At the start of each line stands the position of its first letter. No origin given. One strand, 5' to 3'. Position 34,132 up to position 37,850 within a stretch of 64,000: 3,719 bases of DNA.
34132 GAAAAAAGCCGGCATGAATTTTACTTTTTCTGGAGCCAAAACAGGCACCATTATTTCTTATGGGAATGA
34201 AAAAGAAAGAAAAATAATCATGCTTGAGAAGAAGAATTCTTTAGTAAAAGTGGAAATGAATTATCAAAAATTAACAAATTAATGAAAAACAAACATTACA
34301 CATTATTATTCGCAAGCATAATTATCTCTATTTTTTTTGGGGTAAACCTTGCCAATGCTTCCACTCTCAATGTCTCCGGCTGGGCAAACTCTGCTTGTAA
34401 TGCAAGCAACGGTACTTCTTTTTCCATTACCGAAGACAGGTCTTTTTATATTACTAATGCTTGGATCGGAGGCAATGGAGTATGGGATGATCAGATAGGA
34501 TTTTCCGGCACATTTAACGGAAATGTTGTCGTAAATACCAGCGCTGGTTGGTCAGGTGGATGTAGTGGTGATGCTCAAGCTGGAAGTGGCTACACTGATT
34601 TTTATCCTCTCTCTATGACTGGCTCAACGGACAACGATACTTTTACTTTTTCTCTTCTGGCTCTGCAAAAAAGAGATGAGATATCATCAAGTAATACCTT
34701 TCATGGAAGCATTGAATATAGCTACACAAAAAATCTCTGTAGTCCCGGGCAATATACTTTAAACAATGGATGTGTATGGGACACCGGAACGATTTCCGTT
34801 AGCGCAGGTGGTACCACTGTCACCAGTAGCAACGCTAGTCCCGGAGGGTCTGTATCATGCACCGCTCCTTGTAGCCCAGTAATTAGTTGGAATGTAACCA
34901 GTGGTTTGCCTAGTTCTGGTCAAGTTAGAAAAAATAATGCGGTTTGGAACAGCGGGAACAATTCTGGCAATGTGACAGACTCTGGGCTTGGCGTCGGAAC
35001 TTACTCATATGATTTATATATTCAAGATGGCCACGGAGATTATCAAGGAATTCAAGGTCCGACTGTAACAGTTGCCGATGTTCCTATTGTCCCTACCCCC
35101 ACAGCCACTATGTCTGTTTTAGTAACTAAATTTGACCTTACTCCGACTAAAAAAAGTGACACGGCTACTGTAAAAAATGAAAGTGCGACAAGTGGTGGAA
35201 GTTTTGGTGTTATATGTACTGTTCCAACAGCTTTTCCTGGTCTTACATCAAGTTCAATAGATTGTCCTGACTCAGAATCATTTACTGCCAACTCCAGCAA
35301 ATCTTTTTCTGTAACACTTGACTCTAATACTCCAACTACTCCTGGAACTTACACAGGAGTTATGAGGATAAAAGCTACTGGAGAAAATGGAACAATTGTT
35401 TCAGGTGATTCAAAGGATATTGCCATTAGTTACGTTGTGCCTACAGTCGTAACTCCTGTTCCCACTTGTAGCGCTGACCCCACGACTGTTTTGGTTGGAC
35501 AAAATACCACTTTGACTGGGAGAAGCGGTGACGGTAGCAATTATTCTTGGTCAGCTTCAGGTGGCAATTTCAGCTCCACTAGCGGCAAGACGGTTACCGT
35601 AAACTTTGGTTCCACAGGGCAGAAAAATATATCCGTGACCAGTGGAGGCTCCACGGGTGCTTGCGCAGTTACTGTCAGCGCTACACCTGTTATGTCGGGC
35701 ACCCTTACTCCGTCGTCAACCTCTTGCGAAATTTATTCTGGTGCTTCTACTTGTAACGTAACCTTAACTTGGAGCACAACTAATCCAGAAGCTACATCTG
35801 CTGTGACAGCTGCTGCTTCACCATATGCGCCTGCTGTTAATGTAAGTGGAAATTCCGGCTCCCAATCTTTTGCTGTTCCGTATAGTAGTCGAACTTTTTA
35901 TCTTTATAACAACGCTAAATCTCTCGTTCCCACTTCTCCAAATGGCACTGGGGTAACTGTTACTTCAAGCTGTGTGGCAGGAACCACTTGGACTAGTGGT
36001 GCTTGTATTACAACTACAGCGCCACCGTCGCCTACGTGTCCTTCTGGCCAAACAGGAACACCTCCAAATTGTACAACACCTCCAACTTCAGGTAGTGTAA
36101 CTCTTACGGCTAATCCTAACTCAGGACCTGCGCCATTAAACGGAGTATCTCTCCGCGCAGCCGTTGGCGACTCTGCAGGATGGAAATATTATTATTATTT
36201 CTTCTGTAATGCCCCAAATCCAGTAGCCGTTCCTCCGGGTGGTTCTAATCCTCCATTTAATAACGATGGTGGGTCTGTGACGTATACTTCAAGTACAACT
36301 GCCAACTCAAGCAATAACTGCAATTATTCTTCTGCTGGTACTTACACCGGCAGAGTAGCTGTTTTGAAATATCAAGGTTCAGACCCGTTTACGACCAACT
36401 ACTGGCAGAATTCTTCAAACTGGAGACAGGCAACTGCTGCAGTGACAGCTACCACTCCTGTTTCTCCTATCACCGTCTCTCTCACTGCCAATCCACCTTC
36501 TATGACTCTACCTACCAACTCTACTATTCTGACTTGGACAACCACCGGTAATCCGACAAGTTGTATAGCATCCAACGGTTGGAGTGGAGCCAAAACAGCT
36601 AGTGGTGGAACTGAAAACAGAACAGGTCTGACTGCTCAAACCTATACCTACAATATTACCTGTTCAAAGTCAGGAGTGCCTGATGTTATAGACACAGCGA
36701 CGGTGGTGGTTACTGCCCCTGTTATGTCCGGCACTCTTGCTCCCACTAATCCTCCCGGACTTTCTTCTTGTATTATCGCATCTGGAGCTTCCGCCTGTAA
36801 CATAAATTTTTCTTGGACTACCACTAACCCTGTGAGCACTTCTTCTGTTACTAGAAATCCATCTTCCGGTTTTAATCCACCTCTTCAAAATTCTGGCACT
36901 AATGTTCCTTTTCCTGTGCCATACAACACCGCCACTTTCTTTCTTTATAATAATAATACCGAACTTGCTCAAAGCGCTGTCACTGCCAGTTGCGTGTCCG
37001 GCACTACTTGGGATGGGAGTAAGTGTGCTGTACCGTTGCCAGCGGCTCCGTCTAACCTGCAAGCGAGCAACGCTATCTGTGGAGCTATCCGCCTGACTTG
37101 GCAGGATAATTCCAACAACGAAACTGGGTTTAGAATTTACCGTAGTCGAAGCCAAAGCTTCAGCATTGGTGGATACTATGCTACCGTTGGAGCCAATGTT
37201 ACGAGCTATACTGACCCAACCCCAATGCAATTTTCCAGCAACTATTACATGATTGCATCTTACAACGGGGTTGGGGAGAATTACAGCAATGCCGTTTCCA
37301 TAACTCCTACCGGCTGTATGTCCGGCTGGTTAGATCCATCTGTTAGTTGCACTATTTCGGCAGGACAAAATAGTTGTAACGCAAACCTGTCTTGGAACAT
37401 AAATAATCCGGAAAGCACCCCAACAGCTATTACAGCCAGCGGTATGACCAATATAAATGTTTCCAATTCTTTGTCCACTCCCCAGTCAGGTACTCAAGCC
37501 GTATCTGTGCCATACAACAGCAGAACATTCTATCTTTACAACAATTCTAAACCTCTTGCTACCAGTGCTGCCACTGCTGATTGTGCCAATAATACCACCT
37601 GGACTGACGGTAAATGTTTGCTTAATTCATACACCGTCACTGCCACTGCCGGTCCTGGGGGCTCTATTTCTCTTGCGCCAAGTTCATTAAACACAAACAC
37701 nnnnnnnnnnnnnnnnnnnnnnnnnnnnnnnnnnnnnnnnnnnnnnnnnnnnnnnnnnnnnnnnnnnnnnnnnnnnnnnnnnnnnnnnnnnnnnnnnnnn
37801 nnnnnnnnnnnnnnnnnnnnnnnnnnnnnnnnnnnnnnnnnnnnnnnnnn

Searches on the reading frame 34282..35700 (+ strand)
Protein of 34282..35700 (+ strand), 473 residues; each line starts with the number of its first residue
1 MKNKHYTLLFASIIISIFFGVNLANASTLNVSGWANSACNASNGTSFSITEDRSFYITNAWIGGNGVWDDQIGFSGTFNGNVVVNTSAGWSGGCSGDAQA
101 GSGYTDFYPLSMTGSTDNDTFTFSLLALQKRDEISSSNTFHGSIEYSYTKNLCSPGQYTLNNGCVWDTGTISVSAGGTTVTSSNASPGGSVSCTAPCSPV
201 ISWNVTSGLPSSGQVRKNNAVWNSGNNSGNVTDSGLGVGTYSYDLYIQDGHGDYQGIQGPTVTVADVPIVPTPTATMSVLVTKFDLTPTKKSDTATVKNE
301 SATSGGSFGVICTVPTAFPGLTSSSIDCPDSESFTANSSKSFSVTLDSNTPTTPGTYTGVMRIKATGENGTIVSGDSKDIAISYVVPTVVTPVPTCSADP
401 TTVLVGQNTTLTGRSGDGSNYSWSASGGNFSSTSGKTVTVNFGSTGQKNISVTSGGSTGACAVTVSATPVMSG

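Call 42: search_protein_families(library=pfam, proteins=[window:34282-35700:+], max_evalue=1)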
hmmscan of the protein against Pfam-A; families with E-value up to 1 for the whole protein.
window:34282-35700:+ (473 aa): 4 families
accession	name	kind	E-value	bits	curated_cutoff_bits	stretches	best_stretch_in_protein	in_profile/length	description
PF15417.11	DUF4624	-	0.038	14.4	25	1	111-135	79-103/132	Domain of unknown function (DUF4624)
PF10698.15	DUF2505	-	0.15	12.6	26.9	1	314-372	60-117/158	Protein of unknown function (DUF2505)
PF22352.2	K319L-like_PKD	-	0.23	11.9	27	0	214-253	35-74/84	K319L-like, PKD domain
PF00801.26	PKD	-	0.82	10.1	23.5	1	397-460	5-71/80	PKD domain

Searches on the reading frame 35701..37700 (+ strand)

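Call 42: search_protein_families(library=pfam, proteins=[window:35701-37700:+], max_evalue=1)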
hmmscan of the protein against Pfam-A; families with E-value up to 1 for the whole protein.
window:35701-37700:+ (666 aa): 0 families
